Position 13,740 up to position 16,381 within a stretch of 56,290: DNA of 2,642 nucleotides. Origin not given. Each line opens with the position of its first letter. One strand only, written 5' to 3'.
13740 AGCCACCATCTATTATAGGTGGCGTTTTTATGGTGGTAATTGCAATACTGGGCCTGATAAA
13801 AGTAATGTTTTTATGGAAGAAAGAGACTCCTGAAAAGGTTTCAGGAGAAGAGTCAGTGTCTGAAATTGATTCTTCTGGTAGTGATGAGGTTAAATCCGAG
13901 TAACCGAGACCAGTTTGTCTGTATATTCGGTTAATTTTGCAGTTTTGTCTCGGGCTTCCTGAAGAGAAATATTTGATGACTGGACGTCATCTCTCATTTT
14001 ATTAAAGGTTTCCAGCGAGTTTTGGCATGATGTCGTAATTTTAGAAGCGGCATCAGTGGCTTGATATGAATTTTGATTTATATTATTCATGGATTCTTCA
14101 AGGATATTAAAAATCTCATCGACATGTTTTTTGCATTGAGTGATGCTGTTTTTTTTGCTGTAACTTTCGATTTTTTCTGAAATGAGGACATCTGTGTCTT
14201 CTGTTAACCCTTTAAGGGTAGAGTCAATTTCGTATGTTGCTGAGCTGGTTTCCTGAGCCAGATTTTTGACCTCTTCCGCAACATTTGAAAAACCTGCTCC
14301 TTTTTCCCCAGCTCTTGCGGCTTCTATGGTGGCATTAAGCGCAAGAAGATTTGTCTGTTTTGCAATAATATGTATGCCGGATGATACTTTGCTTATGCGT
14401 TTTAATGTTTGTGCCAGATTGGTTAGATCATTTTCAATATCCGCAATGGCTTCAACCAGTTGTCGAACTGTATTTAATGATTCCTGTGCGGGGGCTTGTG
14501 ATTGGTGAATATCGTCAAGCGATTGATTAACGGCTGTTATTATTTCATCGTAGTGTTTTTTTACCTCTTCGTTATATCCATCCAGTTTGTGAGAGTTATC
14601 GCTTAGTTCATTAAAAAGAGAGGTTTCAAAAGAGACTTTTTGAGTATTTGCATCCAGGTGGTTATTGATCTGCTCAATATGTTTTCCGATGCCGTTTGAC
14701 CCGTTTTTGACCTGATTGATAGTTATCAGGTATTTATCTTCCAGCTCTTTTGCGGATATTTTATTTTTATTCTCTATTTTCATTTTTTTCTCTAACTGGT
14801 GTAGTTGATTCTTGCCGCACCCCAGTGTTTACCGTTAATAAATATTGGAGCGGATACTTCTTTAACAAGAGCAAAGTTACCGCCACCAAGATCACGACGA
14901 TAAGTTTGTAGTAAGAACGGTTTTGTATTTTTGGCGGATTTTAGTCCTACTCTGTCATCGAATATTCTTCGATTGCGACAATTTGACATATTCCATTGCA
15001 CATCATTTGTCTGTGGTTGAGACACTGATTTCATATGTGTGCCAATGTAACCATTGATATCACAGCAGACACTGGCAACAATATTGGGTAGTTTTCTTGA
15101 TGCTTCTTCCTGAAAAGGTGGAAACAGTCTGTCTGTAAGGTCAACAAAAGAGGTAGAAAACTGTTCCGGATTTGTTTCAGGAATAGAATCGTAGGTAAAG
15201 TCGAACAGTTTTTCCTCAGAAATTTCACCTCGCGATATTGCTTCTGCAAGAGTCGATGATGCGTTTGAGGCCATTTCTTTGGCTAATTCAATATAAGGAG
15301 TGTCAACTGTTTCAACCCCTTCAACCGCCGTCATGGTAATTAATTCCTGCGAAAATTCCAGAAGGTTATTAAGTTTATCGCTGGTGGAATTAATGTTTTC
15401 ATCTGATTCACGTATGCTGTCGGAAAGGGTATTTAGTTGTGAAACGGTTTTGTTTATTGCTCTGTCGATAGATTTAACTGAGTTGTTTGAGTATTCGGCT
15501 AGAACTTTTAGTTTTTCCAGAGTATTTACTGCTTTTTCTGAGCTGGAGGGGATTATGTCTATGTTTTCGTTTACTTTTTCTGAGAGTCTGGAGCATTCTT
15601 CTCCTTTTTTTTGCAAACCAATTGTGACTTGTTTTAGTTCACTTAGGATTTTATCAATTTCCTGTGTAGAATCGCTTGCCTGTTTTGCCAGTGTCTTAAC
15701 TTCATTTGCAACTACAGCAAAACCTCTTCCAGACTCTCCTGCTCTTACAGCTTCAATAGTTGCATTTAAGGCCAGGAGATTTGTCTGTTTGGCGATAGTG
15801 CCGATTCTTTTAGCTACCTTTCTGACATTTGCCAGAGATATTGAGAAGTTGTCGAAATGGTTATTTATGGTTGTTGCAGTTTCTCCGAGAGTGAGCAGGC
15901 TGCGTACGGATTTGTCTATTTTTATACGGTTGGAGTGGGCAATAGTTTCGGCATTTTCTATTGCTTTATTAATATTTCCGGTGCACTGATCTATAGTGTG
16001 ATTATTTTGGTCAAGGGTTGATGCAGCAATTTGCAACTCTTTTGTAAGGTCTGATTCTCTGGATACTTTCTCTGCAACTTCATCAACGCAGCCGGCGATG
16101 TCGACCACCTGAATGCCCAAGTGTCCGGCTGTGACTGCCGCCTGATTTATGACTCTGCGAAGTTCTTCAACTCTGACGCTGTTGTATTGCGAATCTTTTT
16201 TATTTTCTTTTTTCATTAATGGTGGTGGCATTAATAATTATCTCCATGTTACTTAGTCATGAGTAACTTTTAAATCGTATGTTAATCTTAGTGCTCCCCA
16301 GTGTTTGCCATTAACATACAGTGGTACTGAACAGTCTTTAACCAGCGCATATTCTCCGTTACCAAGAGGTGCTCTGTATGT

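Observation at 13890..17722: Three tandem transmembrane-less chemoreceptors, two with an inverted architecture (signalling domain first, sensor-like domain last)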

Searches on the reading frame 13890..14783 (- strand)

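Call 3: search_protein_families(library=pfam, proteins=[window:13890-14783:-], max_evalue=0.1)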
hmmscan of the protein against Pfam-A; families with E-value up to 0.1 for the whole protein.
window:13890-14783:- (297 aa): 15 families
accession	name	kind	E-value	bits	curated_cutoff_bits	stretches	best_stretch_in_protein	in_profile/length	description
PF00015.26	MCPsignal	-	7.2e-29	101.3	34.6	2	94-267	6-165/172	Methyl-accepting chemotaxis protein (MCP) signalling domain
PF04108.17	ATG17_like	-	1.2e-06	28.7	43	1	22-134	139-245/355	Autophagy protein ATG17-like domain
PF06103.16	DUF948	-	1.7e-05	25.4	37.2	1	59-124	23-88/89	Bacterial protein of unknown function (DUF948)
PF12726.12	SEN1_N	-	0.0011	17.8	24.7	1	54-115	561-624/747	SEN1 N terminal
PF07889.17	DUF1664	-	0.0037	17.7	34.6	1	71-128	54-114/124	Protein of unknown function (DUF1664)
PF00042.28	Globin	-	0.0073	17.2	22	0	55-98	16-58/117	Globin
PF13942.11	Lipoprotein_20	-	0.011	16.2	27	1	71-123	113-165/175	YfhG lipoprotein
PF18052.6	Rx_N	-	0.02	15.4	27.7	0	56-121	9-73/93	Rx N-terminal domain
PF11727.13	ISG65-75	-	0.023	14.4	25.1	1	23-108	45-135/281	Invariant surface glycoprotein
PF10046.14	BLOC1_2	-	0.024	15.4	33.4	0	66-135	24-89/96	Biogenesis of lysosome-related organelles complex-1 subunit 2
PF14712.11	Snapin_Pallidin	-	0.055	14.4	29.6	0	75-144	8-78/89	Snapin/Pallidin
PF04048.20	Sec8_N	-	0.062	13.7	26.8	0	182-241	48-108/142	Exocyst complex component Sec8 N-terminal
PF09177.16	STX6_10_61_N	-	0.064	14.2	29.4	1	72-135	8-72/99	Syntaxin 6/10/61, N-terminal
PF06009.19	Laminin_II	-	0.067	13.6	33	0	72-130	13-71/138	Laminin Domain II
PF24611.2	Spectrin_Anc-1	-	0.068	13.9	33.2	1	78-137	20-79/115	Nuclear anchorage protein 1, spectrin-like repeat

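Call 4: search_protein_families(library=ncbifam, proteins=[window:13890-14783:-], max_evalue=0.1)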
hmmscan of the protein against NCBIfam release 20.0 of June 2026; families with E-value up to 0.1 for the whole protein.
window:13890-14783:- (297 aa): 17 families
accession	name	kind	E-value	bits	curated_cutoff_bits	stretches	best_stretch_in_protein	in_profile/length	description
NF058645.1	MCPCtpMPsAe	equivalog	1.2e-23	83.7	900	1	63-292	321-550/558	methyl-accepting chemotaxis protein CtpM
NF011622.0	PRK15048.1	equivalog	3.3e-19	69.4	900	1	58-195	287-424/553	methyl-accepting chemotaxis protein II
NF041847.1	transduc_aer2_vibrio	equivalog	5.9e-19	67.8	1200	1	58-250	526-711/804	aerotaxis transducer Aer2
NF047851.1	MCPCitTducer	equivalog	9.5e-19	67.8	900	1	59-189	289-419/553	methyl-accepting chemotaxis citrate transducer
NF011615.0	PRK15041.1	equivalog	1.7e-17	63.3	947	1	54-207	285-437/554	methyl-accepting chemotaxis protein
NF007309.0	PRK09793.1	equivalog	1.8e-17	63.5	903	1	79-237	306-468/533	methyl-accepting chemotaxis protein IV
NF050802.1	AspChtxCcaA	equivalog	4.6e-17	61.7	1300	1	83-252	524-690/700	aspartate chemotaxis receptor CcaA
TIGR02168.1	SMC_prok_B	equivalog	0.00024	19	567.35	1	21-289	715-984/1181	chromosome segregation protein SMC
TIGR02169.1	SMC_prok_A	equivalog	0.00048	17.9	729.4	1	6-285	225-504/1165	chromosome segregation protein SMC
NF045487.1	ASRP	equivalog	0.0023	16.6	300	1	22-289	158-432/593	archaea-specific SMC-related protein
NF007997.0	PRK10722.1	equivalog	0.0062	15.7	234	1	73-129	163-219/250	two-component system QseEF-associated lipoprotein QseG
NF002572.0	PRK02224.1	equivalog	0.0067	14.7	1087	1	10-131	503-619/888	DNA double-strand break repair ATPase Rad50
NF038350.1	taxis_HmpF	equivalog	0.01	14.3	200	1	20-128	141-253/553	pilus motility taxis protein HmpF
TIGR04530.1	hemophoreRv0203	equivalog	0.012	15.8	120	0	83-132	50-98/118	hemophore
NF033914.0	antiphage_ZorA_1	subfamily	0.023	13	190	0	173-292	413-530/619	anti-phage ZorAB system protein ZorA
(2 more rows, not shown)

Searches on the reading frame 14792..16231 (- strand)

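Call 3: search_protein_families(library=pfam, proteins=[window:14792-16231:-], max_evalue=0.1)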
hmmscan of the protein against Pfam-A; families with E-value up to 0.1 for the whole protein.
window:14792-16231:- (479 aa): 8 families
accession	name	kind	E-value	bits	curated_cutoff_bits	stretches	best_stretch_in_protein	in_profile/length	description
PF00015.26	MCPsignal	-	1.1e-26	94.2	34.6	2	118-227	31-123/172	Methyl-accepting chemotaxis protein (MCP) signalling domain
PF06103.16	DUF948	-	0.00043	20.9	37.2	0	170-222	27-79/89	Bacterial protein of unknown function (DUF948)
PF25762.1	HAUS1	-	0.0021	18.3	40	1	179-301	29-152/236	HAUS augmin-like complex subunit 1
PF01934.22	HepT-like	-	0.0031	17.6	23.5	0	202-271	30-99/120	Ribonuclease HepT-like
PF10145.14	PhageMin_Tail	-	0.026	14.8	33.2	0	114-206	74-161/201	Phage-related minor tail protein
PF04108.17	ATG17_like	-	0.059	13.3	43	0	51-296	116-300/355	Autophagy protein ATG17-like domain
PF20155.4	TMP_3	-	0.066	13.4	41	0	111-274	2-177/192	Tape measure protein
PF17835.6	NOG1_N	-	0.082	13.5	22.9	0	222-302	2-82/160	NOG1 N-terminal helical domain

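Call 4: search_protein_families(library=ncbifam, proteins=[window:14792-16231:-], max_evalue=0.1)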
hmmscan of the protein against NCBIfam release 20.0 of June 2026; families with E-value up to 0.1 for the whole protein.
window:14792-16231:- (479 aa): 14 families
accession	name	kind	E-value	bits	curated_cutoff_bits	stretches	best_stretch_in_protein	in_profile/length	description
NF058645.1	MCPCtpMPsAe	equivalog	2.9e-24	85.8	900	1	21-298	273-553/558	methyl-accepting chemotaxis protein CtpM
NF041847.1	transduc_aer2_vibrio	equivalog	4.8e-19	68.1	1200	1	45-319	514-777/804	aerotaxis transducer Aer2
NF047851.1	MCPCitTducer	equivalog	2.7e-17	63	900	1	58-212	286-437/553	methyl-accepting chemotaxis citrate transducer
NF007309.0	PRK09793.1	equivalog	2.3e-16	59.9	903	1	52-293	277-503/533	methyl-accepting chemotaxis protein IV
NF050802.1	AspChtxCcaA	equivalog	2.3e-16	59.3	1300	1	38-224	480-660/700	aspartate chemotaxis receptor CcaA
NF011615.0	PRK15041.1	equivalog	2.8e-15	56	947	1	57-205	286-431/554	methyl-accepting chemotaxis protein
NF011622.0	PRK15048.1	equivalog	6.9e-15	55.2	900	1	57-197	284-420/553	methyl-accepting chemotaxis protein II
TIGR00996.1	Mtu_fam_mce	paralog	3.5e-08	33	140.5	1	139-283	135-281/291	MCE family protein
TIGR02168.1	SMC_prok_B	equivalog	4.7e-05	21.3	567.35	1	39-299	266-952/1181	chromosome segregation protein SMC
TIGR02169.1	SMC_prok_A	equivalog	0.0036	15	729.4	1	174-291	229-343/1165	chromosome segregation protein SMC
NF042953.1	Hhe_antiphage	equivalog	0.0052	14.2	2000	1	55-290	540-777/1797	DUF4011 domain-containing anti-phage protein Hhe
TIGR01870.1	cas_TM1810_Csm2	hypoth_equivalog_domain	0.036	15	30.6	0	214-294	14-84/96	type III-A CRISPR-associated protein Csm2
NF005150.0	PRK06628.1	equivalog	0.044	13.2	350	1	79-185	70-182/290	lipid A biosynthesis lauroyl acyltransferase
NF002572.0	PRK02224.1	equivalog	0.082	11.1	1087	0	61-288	203-540/888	DNA double-strand break repair ATPase Rad50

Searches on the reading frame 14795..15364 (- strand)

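Call 6: search_protein_families(library=pfam, proteins=[window:14795-15364:-], max_evalue=10)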
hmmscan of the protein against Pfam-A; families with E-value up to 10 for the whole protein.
seq(190 aa): 1 family
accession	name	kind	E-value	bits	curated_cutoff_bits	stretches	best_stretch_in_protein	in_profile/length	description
PF00880.23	Nebulin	-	0.12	12.8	20.1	1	21-36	1-16/28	Nebulin repeat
